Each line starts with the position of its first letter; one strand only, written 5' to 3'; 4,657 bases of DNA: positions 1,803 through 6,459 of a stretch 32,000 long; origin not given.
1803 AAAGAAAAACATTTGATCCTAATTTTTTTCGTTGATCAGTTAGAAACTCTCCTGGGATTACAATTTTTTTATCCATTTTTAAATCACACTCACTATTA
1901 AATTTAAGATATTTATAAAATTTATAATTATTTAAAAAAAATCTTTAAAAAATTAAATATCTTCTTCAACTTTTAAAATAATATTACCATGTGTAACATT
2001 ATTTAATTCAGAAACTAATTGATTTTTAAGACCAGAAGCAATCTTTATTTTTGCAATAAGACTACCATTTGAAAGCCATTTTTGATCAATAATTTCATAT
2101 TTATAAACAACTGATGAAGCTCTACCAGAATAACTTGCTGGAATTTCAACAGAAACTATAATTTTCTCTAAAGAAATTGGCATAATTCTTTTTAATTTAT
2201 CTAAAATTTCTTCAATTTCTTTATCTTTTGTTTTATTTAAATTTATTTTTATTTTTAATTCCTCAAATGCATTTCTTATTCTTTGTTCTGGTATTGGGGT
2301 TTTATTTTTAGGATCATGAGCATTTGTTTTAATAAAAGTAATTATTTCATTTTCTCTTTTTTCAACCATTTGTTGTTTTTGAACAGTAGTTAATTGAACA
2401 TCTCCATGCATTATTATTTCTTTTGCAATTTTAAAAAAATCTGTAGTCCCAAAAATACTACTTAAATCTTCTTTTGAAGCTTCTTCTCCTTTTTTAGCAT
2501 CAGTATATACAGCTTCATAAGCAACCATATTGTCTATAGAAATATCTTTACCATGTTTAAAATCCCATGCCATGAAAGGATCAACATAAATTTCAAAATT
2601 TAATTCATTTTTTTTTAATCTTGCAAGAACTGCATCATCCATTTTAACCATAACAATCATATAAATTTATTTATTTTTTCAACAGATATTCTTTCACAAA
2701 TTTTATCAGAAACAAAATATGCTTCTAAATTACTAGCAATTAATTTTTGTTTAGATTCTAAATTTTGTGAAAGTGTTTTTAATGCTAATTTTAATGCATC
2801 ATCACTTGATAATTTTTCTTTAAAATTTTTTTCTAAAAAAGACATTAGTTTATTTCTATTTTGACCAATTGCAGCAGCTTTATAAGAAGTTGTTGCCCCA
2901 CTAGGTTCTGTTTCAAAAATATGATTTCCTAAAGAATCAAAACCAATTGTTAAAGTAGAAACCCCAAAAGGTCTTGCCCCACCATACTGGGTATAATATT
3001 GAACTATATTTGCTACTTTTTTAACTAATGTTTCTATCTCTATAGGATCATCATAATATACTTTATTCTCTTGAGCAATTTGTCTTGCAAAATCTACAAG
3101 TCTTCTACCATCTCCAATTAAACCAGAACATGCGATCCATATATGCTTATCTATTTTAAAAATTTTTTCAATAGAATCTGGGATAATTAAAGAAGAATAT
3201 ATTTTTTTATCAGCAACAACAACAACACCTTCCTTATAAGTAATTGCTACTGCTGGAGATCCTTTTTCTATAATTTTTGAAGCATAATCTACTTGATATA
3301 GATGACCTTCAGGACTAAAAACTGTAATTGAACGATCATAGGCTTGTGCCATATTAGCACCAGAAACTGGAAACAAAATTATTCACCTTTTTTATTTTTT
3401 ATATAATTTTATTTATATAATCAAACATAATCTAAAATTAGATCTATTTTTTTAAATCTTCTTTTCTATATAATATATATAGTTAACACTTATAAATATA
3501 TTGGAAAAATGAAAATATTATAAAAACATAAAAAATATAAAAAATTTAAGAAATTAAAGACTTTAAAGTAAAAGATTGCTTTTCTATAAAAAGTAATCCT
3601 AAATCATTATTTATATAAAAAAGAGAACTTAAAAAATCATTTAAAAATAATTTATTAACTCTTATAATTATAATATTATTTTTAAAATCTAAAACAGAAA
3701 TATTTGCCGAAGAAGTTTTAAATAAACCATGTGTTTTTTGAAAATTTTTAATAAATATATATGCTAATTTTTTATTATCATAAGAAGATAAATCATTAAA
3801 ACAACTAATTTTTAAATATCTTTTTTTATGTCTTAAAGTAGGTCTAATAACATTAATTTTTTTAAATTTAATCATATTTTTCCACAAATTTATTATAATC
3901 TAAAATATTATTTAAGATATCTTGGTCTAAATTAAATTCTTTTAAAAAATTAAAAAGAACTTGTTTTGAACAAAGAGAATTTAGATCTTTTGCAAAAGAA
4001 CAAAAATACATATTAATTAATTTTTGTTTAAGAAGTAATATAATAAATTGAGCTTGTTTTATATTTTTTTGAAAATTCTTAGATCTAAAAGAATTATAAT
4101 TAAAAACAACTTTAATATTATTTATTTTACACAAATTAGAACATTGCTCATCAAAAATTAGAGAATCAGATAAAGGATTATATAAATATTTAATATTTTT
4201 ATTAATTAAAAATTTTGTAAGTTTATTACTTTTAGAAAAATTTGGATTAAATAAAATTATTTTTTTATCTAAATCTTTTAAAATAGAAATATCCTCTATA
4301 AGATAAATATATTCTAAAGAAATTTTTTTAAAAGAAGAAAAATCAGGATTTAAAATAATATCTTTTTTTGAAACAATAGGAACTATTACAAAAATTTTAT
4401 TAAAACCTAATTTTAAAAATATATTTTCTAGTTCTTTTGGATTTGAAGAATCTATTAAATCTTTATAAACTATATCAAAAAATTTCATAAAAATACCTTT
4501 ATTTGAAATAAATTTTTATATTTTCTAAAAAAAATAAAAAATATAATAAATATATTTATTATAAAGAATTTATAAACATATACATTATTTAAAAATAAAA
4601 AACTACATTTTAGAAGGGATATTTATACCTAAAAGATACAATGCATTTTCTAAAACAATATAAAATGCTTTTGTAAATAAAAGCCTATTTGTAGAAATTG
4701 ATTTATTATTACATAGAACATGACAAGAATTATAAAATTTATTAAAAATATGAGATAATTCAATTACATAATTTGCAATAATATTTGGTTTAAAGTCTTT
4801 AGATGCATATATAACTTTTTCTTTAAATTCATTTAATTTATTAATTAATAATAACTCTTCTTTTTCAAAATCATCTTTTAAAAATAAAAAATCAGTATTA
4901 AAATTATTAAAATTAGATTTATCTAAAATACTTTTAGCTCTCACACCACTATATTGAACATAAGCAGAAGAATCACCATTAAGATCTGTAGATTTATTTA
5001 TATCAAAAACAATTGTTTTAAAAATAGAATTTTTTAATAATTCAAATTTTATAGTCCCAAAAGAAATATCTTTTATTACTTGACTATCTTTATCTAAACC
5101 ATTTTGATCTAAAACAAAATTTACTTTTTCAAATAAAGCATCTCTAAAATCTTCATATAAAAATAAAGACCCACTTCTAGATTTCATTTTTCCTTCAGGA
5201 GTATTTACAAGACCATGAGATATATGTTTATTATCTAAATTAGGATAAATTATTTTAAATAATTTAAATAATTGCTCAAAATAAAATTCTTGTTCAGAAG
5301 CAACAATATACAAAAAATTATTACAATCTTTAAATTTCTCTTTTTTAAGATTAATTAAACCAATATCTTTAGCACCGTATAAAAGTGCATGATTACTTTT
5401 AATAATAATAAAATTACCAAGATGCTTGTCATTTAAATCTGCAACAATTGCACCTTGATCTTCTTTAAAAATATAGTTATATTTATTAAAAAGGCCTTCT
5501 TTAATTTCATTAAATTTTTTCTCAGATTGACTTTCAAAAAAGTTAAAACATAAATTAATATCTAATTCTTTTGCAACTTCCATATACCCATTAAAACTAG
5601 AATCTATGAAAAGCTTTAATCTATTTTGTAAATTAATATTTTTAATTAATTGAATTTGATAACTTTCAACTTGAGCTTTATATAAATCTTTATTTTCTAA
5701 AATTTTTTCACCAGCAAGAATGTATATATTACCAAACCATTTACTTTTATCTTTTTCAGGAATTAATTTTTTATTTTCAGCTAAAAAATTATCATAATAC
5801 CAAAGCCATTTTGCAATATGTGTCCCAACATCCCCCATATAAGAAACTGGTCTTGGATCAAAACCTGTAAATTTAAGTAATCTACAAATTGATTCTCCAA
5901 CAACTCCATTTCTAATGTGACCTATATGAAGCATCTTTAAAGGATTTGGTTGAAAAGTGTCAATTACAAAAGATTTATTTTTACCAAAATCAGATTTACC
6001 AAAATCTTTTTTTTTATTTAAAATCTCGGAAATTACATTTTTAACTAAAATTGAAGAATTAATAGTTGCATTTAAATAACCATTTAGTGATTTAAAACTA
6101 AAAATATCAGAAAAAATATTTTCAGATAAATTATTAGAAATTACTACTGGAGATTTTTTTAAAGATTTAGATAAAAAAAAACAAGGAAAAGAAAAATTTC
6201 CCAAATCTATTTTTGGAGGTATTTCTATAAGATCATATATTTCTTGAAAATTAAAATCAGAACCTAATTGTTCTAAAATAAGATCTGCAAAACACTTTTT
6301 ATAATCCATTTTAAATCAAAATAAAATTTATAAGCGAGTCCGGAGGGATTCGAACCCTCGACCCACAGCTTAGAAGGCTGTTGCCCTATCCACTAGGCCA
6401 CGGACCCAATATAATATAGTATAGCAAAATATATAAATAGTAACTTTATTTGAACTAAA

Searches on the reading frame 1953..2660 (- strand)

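Call 24: search_protein_families(library=pfam, proteins=[window:1953-2660:-], max_evalue=0.0001)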
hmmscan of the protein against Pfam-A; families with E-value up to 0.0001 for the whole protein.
window:1953-2660:- (235 aa): 3 families
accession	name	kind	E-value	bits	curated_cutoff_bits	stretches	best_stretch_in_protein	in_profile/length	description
PF01172.24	SBDS_N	-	1.7e-23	82.8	24.6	1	10-95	2-87/88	Shwachman-Bodian-Diamond syndrome (SBDS) N-terminal domain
PF09377.16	SBDS_domain_II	-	3.9e-14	52.7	27.2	1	104-163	1-60/62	SBDS protein, domain II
PF20268.4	SBDS_C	-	9.3e-07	29.1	27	1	169-231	3-68/71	SBDS protein, C-terminal domain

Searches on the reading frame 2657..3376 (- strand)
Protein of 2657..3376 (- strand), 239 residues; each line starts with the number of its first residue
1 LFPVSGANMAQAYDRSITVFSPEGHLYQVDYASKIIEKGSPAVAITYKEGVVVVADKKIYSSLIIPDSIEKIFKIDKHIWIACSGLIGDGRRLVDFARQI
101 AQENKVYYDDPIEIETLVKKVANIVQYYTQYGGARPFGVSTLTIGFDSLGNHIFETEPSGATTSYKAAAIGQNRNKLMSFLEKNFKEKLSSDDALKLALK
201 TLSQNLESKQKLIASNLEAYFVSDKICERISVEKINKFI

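Call 24: search_protein_families(library=pfam, proteins=[window:2657-3376:-], max_evalue=0.0001)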
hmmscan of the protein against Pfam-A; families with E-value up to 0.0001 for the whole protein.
window:2657-3376:- (239 aa): 2 families
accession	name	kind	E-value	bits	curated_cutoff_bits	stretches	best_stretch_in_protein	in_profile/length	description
PF00227.31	Proteasome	-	3.5e-54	183.8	22.4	1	37-207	2-175/189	Proteasome subunit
PF10584.14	Proteasome_A_N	-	6.8e-12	45.3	27.7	1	13-32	1-20/23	Proteasome subunit A N-terminal signature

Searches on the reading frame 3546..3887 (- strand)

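Call 24: search_protein_families(library=pfam, proteins=[window:3546-3887:-], max_evalue=0.0001)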
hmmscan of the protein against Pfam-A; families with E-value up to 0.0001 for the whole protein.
window:3546-3887:- (113 aa): 1 family
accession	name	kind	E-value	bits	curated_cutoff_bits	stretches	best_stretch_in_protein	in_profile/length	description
PF01900.24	RNase_P_Rpp14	-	8.3e-05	23.1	23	1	23-94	1-79/104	Rpp14/Pop5 family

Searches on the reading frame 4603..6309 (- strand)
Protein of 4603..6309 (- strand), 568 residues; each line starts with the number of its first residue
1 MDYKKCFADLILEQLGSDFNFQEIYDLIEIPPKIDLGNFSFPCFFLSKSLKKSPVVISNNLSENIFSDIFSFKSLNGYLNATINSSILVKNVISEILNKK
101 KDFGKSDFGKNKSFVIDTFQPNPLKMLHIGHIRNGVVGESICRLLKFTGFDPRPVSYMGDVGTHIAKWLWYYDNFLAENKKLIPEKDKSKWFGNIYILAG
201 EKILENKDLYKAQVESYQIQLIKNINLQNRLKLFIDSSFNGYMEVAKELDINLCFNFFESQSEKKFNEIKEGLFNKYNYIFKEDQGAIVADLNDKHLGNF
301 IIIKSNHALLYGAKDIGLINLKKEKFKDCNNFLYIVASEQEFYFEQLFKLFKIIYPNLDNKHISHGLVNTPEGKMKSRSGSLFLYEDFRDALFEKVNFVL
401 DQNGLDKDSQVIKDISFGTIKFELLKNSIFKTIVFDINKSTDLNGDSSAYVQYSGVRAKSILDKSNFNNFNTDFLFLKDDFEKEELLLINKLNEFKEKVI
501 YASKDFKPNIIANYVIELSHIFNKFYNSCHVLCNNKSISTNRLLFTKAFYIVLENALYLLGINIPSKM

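Call 24: search_protein_families(library=pfam, proteins=[window:4603-6309:-], max_evalue=0.0001)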
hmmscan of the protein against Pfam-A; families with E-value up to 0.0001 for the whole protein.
window:4603-6309:- (568 aa): 3 families
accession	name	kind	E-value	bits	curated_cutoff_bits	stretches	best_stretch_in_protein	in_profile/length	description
PF00750.26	tRNA-synt_1d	-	1.7e-30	106.6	23.3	1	93-436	2-348/349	tRNA synthetases class I (R), catalytic domain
PF05746.21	DALR_1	-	4.1e-28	98.2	22.3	1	451-568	1-117/117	DALR anticodon binding domain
PF03485.21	Arg_tRNA_synt_N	-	1.3e-06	29.4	21.5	1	15-70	14-69/85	Arginyl tRNA synthetase N terminal domain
